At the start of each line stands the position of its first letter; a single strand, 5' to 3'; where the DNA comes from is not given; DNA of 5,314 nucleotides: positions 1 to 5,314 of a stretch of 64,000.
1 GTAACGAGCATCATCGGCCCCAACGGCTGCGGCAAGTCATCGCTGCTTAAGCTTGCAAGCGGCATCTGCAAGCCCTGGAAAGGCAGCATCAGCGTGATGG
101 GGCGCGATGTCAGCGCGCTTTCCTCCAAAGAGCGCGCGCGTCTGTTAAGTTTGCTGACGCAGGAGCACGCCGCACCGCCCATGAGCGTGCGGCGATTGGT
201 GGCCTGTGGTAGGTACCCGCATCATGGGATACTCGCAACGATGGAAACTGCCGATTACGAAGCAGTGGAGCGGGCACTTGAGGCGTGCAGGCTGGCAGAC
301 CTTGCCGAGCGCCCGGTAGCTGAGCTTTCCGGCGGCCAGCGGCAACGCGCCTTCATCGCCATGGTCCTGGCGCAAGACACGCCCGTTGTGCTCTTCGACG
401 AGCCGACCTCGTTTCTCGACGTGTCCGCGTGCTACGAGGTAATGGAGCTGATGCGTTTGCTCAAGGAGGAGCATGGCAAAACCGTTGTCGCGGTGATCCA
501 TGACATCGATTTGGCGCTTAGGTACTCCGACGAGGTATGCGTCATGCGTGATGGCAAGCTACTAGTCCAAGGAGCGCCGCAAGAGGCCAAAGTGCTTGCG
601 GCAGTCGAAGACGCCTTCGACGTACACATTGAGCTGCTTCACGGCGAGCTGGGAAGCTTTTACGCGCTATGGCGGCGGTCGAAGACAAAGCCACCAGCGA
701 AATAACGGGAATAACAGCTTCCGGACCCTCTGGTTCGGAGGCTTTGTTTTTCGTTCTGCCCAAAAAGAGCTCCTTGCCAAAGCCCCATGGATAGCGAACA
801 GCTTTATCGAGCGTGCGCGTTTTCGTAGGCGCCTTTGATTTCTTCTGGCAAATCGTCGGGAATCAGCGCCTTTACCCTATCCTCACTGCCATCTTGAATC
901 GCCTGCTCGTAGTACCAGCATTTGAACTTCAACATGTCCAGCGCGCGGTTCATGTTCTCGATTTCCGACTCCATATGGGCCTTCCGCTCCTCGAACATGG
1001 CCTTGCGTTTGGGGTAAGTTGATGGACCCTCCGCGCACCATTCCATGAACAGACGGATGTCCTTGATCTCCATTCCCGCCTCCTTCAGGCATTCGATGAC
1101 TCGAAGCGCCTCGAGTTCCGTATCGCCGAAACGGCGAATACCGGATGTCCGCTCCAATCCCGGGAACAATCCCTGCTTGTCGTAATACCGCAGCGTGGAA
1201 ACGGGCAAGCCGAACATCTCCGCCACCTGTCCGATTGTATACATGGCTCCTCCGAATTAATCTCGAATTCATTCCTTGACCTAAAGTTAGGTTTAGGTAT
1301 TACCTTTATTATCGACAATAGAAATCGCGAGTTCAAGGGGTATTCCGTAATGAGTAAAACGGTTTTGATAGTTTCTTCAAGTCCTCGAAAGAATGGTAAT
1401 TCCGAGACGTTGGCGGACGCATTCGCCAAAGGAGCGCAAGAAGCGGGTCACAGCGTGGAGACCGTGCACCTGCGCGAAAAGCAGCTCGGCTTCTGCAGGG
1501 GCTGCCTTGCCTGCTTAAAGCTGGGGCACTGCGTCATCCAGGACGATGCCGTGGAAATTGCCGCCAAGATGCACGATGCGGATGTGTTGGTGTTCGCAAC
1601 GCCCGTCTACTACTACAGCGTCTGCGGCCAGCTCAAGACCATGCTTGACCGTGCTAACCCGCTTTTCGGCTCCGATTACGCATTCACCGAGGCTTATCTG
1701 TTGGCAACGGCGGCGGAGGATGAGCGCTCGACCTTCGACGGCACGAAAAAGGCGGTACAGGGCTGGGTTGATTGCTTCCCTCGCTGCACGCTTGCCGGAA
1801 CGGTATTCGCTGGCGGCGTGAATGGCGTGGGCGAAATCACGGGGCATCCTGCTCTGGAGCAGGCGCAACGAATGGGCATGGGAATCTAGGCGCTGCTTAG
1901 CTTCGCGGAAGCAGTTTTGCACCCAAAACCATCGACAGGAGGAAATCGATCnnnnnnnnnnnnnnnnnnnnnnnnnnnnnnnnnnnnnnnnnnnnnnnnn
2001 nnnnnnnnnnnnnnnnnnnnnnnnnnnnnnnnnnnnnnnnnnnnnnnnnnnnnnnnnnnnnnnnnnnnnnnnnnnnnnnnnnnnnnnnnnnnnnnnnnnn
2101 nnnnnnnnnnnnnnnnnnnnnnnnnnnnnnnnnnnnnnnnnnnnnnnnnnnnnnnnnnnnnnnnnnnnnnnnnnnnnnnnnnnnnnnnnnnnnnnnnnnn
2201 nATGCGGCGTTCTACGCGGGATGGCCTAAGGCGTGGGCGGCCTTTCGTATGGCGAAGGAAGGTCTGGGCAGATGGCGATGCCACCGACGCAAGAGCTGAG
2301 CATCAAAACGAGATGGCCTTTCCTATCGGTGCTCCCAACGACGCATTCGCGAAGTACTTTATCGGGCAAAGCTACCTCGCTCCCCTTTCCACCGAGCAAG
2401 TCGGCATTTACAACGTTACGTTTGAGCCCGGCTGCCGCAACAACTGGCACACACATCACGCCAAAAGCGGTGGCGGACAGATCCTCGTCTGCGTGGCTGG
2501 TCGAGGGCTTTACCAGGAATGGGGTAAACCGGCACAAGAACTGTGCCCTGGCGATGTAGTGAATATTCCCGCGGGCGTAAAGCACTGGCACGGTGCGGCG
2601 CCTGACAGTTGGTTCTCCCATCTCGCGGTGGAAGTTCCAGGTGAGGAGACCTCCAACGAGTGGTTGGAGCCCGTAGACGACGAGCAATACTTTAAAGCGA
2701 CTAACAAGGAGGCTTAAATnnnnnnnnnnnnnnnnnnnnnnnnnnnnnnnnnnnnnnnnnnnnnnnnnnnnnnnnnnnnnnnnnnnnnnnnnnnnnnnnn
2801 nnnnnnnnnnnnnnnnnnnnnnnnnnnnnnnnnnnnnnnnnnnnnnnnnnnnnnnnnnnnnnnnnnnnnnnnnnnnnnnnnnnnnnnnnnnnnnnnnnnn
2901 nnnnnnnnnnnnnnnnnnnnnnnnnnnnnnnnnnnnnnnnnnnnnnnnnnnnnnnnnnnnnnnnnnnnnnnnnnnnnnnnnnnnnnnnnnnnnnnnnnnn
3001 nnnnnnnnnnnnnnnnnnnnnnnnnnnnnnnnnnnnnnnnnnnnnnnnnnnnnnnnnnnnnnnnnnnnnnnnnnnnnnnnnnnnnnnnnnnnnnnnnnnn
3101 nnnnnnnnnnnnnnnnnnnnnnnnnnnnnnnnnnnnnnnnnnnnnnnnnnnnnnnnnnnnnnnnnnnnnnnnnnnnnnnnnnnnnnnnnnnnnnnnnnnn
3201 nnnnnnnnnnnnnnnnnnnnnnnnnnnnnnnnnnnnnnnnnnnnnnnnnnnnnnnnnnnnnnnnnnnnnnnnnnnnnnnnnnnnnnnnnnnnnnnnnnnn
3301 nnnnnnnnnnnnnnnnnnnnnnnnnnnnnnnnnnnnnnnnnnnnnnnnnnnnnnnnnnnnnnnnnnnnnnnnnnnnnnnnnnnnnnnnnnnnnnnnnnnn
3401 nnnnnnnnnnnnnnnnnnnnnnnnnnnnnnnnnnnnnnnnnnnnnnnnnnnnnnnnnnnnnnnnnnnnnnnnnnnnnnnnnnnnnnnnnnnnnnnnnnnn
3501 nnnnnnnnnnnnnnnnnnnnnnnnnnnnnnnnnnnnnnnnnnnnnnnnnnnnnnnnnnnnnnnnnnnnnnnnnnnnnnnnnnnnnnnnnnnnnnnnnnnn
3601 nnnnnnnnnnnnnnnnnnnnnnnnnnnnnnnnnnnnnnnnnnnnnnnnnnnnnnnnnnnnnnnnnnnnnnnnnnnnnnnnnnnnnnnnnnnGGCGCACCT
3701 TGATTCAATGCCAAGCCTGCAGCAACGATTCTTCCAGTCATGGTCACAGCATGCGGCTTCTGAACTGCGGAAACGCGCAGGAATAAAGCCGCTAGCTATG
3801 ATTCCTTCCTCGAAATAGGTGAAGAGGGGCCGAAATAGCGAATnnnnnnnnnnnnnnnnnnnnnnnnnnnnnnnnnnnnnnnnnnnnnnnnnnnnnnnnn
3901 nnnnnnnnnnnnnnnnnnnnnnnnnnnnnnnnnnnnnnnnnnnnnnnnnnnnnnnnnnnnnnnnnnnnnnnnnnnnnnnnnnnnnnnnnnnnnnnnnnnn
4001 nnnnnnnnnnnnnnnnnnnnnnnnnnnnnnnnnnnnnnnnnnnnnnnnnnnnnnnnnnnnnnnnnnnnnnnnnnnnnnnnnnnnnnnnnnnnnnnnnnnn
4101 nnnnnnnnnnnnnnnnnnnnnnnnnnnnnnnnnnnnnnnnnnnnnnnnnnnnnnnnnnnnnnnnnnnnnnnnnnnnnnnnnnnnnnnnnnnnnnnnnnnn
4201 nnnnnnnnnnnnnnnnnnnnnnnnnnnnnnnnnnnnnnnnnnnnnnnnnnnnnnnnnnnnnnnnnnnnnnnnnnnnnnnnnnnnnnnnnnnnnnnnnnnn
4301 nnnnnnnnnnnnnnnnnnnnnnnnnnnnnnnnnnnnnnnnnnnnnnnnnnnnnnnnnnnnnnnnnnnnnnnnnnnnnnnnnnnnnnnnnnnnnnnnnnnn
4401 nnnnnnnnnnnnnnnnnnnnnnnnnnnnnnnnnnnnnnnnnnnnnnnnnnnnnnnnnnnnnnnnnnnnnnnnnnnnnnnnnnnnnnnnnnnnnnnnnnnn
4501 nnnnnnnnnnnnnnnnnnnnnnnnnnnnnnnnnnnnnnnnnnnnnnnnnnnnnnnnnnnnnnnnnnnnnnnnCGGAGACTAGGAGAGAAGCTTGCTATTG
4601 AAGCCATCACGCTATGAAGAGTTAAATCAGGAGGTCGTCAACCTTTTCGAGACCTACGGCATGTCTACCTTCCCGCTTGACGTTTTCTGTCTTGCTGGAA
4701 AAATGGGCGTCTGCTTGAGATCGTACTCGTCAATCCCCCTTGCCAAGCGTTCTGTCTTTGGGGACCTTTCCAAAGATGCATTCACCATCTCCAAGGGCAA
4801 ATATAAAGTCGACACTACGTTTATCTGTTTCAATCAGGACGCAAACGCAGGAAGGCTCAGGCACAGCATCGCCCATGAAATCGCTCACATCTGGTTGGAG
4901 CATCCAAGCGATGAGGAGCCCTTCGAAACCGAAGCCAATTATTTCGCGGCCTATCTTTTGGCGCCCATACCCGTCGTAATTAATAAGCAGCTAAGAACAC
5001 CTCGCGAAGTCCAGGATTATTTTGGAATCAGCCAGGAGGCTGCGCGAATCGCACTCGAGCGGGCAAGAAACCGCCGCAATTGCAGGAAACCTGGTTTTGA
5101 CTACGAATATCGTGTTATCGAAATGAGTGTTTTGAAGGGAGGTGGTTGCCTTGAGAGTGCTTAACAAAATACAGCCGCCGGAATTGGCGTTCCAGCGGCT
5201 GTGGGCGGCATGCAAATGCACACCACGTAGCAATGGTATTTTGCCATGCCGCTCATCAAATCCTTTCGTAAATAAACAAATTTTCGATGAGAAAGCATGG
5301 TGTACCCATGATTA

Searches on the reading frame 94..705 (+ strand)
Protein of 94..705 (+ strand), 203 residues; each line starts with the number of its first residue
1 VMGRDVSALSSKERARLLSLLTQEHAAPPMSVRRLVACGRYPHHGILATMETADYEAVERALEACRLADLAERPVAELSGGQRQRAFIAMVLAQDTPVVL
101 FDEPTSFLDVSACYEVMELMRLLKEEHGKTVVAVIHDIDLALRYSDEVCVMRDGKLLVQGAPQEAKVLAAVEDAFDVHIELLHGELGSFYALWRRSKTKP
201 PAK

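Call 17: search_protein_families(library=pfam, proteins=[window:94-705:+], max_evalue=0.01)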
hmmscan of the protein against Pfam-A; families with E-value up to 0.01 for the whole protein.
window:94-705:+ (203 aa): 3 families
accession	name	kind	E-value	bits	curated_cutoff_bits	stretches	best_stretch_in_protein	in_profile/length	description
PF00005.33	ABC_tran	-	4.7e-12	47.1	25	1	3-106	46-137/137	ABC transporter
PF13304.12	AAA_21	-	6.7e-06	26.8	27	1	71-129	231-292/304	AAA domain, putative AbiEii toxin, Type IV TA system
PF02463.25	SMC_N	-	0.0034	17.3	40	1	77-127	136-190/220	RecF/RecN/SMC N terminal domain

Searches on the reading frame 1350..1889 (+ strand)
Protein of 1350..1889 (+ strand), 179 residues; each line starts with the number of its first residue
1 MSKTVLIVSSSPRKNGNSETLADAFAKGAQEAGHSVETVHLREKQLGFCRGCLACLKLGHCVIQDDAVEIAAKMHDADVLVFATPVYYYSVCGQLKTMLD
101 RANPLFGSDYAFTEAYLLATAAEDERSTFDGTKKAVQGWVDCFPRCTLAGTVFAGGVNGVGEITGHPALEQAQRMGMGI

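Call 17: search_protein_families(library=pfam, proteins=[window:1350-1889:+], max_evalue=0.01)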
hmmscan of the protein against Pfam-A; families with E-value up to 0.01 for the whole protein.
window:1350-1889:+ (179 aa): 2 families
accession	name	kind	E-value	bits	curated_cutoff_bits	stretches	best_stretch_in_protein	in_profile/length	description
PF03358.20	FMN_red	-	1.6e-24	86.6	24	1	5-104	3-98/152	NADPH-dependent FMN reductase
PF02525.22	Flavodoxin_2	-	3.3e-16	60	27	1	3-101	1-102/198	Flavodoxin-like fold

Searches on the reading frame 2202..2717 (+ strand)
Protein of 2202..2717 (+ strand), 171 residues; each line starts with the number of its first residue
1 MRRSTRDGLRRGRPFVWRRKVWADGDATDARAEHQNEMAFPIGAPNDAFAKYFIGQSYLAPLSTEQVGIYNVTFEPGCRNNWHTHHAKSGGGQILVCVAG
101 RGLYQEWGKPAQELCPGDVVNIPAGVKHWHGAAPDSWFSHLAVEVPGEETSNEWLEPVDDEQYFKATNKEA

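Call 18: search_protein_families(library=pfam, proteins=[window:2202-2717:+], max_evalue=1)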
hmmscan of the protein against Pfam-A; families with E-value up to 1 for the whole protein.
window:2202-2717:+ (171 aa): 4 families
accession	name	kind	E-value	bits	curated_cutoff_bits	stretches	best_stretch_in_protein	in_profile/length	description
PF07883.17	Cupin_2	-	2e-07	31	27.2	1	72-133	3-59/70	Cupin domain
PF00190.28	Cupin_1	-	5.8e-06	26.4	22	1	61-160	26-136/151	Cupin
PF02311.25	AraC_binding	-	0.069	13.3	21.1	1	86-152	19-83/135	AraC-like ligand binding domain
PF03079.20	ARD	-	0.13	12.9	27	1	93-136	94-141/157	ARD/ARD' family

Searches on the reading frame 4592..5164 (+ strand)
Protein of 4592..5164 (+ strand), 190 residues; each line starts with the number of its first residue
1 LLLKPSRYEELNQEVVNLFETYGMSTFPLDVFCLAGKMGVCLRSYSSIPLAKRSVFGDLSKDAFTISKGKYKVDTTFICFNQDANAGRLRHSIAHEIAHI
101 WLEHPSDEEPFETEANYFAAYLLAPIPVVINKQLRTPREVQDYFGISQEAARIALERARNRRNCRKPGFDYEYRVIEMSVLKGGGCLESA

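Call 17: search_protein_families(library=pfam, proteins=[window:4592-5164:+], max_evalue=0.01)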
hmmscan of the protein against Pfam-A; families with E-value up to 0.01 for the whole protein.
window:4592-5164:+ (190 aa): 1 family
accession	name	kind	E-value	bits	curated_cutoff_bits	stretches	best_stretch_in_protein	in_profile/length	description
PF06114.19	Peptidase_M78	-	1.2e-10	41.6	22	1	68-155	20-122/123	IrrE N-terminal-like domain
